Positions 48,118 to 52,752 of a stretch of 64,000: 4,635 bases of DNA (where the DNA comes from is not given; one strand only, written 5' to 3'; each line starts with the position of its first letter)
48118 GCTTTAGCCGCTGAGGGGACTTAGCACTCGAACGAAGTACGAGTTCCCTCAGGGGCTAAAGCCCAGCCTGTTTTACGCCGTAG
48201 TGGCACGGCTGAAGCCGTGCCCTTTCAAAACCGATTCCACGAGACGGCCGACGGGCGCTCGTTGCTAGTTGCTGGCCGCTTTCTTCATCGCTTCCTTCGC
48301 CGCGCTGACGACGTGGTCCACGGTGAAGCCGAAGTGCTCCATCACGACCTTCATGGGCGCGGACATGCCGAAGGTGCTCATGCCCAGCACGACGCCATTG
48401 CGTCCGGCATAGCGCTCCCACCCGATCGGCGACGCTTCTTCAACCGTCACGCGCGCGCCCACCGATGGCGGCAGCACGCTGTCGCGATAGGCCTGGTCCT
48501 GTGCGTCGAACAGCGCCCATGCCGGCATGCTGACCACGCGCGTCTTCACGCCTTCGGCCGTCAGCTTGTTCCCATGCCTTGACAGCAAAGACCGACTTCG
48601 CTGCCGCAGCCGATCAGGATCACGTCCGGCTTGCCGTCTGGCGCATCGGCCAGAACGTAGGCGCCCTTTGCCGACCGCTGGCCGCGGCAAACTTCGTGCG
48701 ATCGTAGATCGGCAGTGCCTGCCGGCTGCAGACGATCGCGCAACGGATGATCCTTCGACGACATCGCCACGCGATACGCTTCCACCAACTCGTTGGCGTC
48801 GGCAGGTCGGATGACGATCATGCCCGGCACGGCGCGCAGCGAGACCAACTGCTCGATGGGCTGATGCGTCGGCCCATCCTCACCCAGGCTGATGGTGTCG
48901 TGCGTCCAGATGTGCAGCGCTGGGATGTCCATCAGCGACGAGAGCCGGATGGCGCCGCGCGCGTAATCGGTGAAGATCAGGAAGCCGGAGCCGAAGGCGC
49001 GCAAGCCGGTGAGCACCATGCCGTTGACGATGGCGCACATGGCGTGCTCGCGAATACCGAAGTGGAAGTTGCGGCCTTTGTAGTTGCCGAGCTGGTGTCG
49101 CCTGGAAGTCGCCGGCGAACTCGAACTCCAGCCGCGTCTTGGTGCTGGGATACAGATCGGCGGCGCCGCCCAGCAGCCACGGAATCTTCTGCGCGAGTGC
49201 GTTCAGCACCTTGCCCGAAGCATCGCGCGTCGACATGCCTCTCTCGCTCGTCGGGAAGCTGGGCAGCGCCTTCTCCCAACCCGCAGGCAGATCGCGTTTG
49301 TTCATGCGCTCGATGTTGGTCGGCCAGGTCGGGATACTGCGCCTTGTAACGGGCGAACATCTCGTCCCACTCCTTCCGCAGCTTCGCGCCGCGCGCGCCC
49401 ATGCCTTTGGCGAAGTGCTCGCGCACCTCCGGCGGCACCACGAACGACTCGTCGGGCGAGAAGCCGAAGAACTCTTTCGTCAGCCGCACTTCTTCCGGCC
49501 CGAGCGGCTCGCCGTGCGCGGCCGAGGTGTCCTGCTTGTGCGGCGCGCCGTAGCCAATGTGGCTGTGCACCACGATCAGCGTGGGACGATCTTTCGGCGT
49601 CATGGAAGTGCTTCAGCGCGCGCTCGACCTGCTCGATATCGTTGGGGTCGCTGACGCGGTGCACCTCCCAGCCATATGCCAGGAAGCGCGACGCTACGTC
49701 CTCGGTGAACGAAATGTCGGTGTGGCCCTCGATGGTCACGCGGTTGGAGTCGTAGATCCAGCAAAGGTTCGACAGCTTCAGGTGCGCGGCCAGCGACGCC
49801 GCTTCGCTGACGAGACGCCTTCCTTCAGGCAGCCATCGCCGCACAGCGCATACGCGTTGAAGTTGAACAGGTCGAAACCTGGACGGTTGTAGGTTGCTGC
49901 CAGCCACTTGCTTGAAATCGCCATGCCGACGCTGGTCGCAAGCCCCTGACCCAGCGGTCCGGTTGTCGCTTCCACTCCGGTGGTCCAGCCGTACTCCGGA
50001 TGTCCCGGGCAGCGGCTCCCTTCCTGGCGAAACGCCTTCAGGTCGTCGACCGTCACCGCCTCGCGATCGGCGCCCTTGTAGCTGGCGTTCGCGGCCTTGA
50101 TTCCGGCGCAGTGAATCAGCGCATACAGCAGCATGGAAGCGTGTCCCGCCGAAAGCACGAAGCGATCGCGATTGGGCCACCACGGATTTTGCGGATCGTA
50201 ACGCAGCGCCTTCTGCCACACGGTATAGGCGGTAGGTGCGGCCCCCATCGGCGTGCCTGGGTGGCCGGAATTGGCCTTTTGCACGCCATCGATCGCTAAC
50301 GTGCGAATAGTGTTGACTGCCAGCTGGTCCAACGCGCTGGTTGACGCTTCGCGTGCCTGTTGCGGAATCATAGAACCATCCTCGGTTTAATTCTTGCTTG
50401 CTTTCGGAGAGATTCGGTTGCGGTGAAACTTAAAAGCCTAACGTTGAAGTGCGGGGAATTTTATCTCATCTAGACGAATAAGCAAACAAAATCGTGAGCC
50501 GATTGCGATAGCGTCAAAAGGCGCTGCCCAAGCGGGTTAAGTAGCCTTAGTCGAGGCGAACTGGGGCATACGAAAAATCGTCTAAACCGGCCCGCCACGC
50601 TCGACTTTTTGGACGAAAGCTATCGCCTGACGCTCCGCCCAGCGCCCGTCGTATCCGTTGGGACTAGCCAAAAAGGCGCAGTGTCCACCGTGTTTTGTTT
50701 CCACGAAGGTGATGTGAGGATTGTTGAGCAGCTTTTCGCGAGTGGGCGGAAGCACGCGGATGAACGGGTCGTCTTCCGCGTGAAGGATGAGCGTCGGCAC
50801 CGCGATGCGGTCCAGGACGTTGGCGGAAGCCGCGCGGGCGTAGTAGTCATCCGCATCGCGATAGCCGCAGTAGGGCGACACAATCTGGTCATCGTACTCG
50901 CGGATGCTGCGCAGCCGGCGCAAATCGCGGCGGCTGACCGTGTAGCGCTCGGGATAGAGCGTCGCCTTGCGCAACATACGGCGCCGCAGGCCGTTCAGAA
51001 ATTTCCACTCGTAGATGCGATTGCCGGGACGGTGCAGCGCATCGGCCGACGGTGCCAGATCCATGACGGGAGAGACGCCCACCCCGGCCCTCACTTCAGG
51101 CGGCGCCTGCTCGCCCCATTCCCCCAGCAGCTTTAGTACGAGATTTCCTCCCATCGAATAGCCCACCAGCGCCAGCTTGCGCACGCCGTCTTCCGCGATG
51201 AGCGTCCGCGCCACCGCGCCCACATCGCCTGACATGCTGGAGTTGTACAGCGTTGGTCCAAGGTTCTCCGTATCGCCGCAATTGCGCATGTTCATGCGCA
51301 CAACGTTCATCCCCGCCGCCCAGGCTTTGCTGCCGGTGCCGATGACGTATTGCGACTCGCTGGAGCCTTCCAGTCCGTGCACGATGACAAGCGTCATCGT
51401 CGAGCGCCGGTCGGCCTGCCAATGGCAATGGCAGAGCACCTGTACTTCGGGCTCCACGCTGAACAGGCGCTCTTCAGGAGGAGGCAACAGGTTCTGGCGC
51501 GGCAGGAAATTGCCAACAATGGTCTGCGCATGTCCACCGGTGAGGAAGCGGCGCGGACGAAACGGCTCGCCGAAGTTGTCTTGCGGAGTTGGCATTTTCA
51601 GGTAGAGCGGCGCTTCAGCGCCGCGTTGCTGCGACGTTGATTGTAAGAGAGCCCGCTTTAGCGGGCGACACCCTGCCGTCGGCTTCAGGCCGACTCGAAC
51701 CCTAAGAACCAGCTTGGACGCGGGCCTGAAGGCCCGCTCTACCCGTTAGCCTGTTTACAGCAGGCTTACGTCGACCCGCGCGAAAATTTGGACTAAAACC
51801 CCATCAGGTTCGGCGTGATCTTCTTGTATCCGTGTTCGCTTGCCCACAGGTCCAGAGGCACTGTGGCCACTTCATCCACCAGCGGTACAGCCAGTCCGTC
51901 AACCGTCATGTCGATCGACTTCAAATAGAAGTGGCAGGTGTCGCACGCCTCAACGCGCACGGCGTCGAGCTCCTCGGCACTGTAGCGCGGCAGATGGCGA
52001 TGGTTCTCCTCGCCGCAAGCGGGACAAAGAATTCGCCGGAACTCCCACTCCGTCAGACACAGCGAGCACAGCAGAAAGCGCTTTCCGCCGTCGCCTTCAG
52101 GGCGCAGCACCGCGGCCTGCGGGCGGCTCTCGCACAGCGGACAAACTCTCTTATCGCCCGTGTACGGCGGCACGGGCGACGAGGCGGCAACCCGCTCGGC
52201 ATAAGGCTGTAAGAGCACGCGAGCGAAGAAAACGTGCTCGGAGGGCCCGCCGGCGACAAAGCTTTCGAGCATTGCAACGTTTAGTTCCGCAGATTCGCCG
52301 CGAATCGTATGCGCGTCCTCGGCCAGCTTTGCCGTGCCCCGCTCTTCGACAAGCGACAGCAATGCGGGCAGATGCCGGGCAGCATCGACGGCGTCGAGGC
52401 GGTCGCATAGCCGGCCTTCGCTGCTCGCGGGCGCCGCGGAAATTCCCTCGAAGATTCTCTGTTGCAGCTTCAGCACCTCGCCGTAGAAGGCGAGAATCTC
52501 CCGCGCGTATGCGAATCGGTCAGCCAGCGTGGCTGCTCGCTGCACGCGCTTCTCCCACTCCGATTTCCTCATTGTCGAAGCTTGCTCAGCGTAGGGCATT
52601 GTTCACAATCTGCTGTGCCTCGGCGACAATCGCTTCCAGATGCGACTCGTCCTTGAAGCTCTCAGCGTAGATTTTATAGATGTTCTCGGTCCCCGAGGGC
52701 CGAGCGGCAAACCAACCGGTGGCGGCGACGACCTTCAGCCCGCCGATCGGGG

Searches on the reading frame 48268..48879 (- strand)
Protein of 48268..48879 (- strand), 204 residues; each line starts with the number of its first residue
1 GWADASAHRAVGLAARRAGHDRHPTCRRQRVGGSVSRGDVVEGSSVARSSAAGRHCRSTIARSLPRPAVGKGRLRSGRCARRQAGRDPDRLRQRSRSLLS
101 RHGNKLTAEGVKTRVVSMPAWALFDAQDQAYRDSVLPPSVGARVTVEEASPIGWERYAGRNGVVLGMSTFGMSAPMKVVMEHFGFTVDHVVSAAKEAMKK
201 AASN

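Call 66: search_protein_families(library=pfam, max_evalue=0.001, proteins=[window:48268-48879:-])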
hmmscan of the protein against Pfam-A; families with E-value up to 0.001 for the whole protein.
window:48268-48879:- (204 aa): 1 family
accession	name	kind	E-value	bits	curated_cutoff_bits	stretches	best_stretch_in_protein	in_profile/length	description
PF22613.1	Transketolase_C_1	-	4.2e-30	104.7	27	1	104-186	31-113/113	Transketolase-like TK C-terminal domain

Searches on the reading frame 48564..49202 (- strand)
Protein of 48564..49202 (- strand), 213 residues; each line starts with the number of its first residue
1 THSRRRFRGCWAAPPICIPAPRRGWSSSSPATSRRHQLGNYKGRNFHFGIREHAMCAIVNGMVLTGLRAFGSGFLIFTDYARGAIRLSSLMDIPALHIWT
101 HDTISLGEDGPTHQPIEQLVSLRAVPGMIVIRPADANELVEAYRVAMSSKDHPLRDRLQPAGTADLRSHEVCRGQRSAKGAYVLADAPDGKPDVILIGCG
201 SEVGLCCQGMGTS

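Call 66: search_protein_families(library=pfam, max_evalue=0.001, proteins=[window:48564-49202:-])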
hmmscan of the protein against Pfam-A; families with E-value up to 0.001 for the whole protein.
window:48564-49202:- (213 aa): 2 families
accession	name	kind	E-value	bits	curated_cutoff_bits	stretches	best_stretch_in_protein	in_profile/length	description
PF02779.29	Transket_pyr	-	5e-37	127.7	27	1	35-153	39-162/174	Transketolase, pyrimidine binding domain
PF22613.1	Transketolase_C_1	-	7.7e-05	23.3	27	1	180-208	1-28/113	Transketolase-like TK C-terminal domain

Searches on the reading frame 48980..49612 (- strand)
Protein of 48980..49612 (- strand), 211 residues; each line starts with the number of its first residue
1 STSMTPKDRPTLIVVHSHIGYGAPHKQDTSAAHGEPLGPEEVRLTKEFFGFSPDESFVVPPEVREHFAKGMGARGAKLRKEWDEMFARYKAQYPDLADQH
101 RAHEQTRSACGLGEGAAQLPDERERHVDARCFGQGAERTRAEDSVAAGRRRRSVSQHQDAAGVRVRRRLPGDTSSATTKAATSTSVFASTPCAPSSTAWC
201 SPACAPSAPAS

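Call 66: search_protein_families(library=pfam, max_evalue=0.001, proteins=[window:48980-49612:-])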
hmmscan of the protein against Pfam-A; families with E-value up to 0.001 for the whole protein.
window:48980-49612:- (211 aa): 1 family
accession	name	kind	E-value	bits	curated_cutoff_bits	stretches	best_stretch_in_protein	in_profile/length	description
PF00456.26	Transketolase_N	-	2.4e-25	89.7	22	1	6-101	232-326/334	Transketolase, thiamine diphosphate binding domain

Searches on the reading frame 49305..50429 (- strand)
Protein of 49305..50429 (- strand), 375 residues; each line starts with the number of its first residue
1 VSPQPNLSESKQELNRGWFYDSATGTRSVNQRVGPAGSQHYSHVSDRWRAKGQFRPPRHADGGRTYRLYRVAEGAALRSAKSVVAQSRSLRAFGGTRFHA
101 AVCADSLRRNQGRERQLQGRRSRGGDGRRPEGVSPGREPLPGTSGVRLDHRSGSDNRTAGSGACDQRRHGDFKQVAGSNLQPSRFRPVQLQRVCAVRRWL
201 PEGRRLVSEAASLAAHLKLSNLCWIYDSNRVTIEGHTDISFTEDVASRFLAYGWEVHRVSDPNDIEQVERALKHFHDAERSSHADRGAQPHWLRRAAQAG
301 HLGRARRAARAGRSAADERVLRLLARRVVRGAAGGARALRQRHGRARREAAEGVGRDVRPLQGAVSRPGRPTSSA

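Call 66: search_protein_families(library=pfam, max_evalue=0.001, proteins=[window:49305-50429:-])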
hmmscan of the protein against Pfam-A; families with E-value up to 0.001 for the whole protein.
window:49305-50429:- (375 aa): 1 family
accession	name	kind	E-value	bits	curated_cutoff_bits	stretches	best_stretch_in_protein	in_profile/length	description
PF00456.26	Transketolase_N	-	9.4e-21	74.6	22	1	206-275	160-229/334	Transketolase, thiamine diphosphate binding domain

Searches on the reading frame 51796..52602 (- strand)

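Call 75: search_protein_families(library=pfam, max_evalue=0.001, proteins=[window:51796-52602:-])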
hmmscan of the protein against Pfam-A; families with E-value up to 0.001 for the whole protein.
window:51796-52602:- (269 aa): 2 families
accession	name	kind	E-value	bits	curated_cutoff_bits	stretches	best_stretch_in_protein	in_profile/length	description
PF24860.1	FdhE_C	-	3e-12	47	27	1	193-267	3-81/82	FdhE, C-terminal domain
PF24859.1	FdhE_central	-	1.1e-11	45.1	27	1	153-190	1-39/39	FdhE, central domain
